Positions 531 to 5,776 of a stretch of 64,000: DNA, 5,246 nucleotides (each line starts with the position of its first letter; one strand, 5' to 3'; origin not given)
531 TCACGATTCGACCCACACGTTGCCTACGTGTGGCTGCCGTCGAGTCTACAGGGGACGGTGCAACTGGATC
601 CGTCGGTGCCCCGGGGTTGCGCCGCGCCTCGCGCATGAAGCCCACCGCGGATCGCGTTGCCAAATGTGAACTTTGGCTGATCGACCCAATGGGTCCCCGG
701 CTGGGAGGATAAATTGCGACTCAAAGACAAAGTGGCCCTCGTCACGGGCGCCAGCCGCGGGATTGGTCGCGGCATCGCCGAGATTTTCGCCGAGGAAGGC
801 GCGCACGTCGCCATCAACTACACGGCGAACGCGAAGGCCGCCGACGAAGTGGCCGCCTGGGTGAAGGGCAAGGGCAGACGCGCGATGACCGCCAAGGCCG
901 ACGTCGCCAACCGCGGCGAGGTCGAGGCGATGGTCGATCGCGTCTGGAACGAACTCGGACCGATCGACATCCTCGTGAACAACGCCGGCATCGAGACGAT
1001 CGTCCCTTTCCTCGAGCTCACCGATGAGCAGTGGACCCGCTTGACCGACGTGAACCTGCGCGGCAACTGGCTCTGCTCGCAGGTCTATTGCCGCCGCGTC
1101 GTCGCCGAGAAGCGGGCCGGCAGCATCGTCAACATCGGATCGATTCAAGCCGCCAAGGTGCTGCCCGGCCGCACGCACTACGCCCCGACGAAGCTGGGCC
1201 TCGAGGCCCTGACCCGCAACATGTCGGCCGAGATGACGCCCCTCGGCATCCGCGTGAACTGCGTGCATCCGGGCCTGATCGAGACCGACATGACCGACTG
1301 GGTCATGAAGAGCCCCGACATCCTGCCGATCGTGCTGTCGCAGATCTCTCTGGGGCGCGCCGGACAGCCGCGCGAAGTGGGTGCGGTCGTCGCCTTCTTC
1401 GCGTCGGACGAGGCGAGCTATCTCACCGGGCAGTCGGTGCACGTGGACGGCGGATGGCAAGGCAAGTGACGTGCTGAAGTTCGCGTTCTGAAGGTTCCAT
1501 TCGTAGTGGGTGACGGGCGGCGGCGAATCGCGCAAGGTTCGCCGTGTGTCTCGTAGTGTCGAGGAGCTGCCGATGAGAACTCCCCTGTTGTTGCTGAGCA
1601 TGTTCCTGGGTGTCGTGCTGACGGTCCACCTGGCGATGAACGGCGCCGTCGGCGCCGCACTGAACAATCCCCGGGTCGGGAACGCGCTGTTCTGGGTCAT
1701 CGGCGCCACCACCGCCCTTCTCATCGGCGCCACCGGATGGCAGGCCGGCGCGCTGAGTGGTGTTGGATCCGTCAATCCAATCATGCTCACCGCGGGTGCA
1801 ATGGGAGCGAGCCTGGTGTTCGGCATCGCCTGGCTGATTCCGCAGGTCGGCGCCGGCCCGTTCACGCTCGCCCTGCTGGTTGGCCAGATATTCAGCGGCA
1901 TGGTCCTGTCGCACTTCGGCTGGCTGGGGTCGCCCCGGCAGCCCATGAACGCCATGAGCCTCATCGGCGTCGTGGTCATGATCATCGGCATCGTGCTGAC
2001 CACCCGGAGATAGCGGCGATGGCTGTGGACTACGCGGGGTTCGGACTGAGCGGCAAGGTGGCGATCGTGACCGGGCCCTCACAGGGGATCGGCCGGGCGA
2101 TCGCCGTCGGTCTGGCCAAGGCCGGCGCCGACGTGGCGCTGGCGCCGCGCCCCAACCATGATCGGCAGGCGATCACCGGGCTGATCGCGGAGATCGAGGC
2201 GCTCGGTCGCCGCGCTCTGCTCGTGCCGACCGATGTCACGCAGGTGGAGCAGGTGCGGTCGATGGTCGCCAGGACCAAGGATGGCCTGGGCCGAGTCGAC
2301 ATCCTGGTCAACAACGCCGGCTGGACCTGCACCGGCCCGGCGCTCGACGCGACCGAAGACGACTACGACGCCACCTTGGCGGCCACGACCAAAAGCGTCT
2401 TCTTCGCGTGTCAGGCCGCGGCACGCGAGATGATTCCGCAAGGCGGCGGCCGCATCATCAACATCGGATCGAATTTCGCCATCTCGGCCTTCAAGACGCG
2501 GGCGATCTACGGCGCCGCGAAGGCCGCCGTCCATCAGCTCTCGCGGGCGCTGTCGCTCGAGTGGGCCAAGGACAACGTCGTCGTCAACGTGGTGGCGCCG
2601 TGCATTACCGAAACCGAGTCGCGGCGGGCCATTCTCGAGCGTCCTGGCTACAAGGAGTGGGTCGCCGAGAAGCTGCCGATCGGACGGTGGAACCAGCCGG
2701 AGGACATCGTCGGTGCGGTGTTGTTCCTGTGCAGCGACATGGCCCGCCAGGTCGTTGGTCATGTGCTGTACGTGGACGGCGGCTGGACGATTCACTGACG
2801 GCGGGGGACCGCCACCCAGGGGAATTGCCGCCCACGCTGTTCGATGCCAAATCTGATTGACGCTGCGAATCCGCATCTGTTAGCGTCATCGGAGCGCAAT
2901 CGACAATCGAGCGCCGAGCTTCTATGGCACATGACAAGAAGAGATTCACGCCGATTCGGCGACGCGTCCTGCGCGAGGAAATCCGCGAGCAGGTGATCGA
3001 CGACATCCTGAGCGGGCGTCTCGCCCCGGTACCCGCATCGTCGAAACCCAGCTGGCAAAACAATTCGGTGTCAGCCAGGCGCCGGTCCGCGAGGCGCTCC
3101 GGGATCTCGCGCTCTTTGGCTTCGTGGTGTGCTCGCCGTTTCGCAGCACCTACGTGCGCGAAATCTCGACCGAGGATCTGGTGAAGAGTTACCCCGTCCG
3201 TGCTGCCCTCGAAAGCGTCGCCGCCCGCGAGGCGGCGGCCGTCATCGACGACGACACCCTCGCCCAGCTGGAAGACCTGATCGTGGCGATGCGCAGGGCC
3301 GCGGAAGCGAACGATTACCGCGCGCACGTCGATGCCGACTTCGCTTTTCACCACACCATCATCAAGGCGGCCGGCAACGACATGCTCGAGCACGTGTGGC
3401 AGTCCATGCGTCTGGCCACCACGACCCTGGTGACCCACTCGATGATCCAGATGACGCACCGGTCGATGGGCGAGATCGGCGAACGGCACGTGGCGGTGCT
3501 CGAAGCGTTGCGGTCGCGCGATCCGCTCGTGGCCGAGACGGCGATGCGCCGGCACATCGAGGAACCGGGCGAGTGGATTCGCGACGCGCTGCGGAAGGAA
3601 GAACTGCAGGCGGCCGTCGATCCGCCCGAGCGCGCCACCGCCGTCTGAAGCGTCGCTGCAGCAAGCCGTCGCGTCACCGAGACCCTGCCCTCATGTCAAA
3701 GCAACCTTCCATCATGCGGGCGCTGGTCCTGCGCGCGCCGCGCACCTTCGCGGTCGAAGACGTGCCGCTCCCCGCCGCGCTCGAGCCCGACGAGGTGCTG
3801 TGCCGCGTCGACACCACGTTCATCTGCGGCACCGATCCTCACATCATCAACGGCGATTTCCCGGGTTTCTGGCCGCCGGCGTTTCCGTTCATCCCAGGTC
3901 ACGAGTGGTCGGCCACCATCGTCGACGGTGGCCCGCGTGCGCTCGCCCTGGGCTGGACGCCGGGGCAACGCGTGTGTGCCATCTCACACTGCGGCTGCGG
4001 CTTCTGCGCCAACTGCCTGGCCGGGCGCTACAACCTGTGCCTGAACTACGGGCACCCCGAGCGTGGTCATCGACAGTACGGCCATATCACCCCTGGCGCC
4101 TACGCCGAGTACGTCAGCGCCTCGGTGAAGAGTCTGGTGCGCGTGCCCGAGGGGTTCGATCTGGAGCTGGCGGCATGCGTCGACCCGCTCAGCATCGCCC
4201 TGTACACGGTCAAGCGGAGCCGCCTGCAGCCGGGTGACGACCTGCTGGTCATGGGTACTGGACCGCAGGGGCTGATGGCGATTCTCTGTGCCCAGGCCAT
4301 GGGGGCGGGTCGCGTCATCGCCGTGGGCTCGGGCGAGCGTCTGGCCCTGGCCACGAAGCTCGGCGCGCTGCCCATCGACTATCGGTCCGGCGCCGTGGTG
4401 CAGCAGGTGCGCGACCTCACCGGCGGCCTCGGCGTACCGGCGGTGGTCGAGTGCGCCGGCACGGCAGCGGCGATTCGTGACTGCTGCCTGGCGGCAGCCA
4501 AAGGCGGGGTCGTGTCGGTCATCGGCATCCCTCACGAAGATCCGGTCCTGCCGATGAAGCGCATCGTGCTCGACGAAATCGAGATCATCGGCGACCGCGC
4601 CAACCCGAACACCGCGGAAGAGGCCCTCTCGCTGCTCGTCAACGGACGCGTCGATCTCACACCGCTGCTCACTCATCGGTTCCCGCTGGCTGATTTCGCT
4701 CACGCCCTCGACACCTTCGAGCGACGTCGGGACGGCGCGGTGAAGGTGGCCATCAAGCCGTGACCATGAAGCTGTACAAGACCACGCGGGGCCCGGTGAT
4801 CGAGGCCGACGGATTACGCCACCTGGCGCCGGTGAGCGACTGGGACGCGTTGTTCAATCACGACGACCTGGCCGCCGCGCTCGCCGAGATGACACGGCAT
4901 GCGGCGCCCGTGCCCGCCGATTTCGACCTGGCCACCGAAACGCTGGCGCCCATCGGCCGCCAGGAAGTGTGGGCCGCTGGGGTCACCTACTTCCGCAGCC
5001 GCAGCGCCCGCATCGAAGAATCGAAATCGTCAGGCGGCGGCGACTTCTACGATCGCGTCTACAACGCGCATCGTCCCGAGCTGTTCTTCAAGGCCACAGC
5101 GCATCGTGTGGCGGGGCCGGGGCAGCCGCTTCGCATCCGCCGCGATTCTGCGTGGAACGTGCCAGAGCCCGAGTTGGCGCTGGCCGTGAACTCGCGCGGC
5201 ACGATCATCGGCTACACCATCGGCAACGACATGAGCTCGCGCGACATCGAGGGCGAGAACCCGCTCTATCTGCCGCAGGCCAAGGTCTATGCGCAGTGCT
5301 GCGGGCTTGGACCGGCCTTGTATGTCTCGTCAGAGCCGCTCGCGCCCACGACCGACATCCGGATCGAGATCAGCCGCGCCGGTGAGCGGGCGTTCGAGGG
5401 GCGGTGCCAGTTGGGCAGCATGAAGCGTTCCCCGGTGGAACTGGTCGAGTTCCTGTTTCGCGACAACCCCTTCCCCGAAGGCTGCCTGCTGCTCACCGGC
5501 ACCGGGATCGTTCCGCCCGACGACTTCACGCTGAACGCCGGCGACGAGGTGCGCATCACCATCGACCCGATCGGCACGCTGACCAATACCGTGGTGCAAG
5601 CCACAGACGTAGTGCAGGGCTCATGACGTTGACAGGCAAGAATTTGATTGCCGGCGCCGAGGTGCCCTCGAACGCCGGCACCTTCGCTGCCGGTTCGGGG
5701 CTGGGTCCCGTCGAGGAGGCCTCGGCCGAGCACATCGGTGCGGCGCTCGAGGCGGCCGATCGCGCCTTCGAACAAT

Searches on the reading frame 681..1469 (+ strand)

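Call 80: search_protein_families(library=pfam, max_evalue=0.0001, proteins=[window:681-1469:+])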
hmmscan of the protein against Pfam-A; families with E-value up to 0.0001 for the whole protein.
window:681-1469:+ (262 aa): 4 families
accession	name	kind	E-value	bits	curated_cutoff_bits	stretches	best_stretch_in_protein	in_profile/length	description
PF13561.12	adh_short_C2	-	4.5e-67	226.5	27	1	23-259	1-235/236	Enoyl-(Acyl carrier protein) reductase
PF00106.31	adh_short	-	7.2e-54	182.7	26.6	1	17-206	1-188/195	short chain dehydrogenase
PF08659.16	KR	-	7.6e-15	55.7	22.6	1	19-184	3-166/180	KR domain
PF23441.1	SDR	-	9.3e-05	22.4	27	0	16-258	7-254/258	SDR-like rossmann domain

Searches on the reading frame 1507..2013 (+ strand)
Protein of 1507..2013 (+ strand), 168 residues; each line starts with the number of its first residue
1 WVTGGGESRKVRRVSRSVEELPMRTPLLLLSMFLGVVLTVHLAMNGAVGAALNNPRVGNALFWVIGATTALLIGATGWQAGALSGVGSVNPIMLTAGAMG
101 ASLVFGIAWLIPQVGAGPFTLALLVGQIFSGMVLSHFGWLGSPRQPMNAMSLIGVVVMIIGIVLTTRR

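Call 80: search_protein_families(library=pfam, max_evalue=0.0001, proteins=[window:1507-2013:+])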
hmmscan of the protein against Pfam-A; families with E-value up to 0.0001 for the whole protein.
window:1507-2013:+ (168 aa): 1 family
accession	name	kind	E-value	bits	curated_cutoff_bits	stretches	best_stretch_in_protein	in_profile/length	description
PF04657.19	DMT_YdcZ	-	2.2e-23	83.5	24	1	28-164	3-140/140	Putative inner membrane exporter, YdcZ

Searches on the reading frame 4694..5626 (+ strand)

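Call 80: search_protein_families(library=pfam, max_evalue=0.0001, proteins=[window:4694-5626:+])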
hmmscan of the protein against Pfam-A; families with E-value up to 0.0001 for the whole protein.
window:4694-5626:+ (310 aa): 1 family
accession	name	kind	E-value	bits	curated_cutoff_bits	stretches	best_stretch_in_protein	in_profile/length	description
PF01557.24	FAA_hydrolase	-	6.3e-21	75.5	23.9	1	126-301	29-214/214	Fumarylacetoacetate (FAA) hydrolase C-terminal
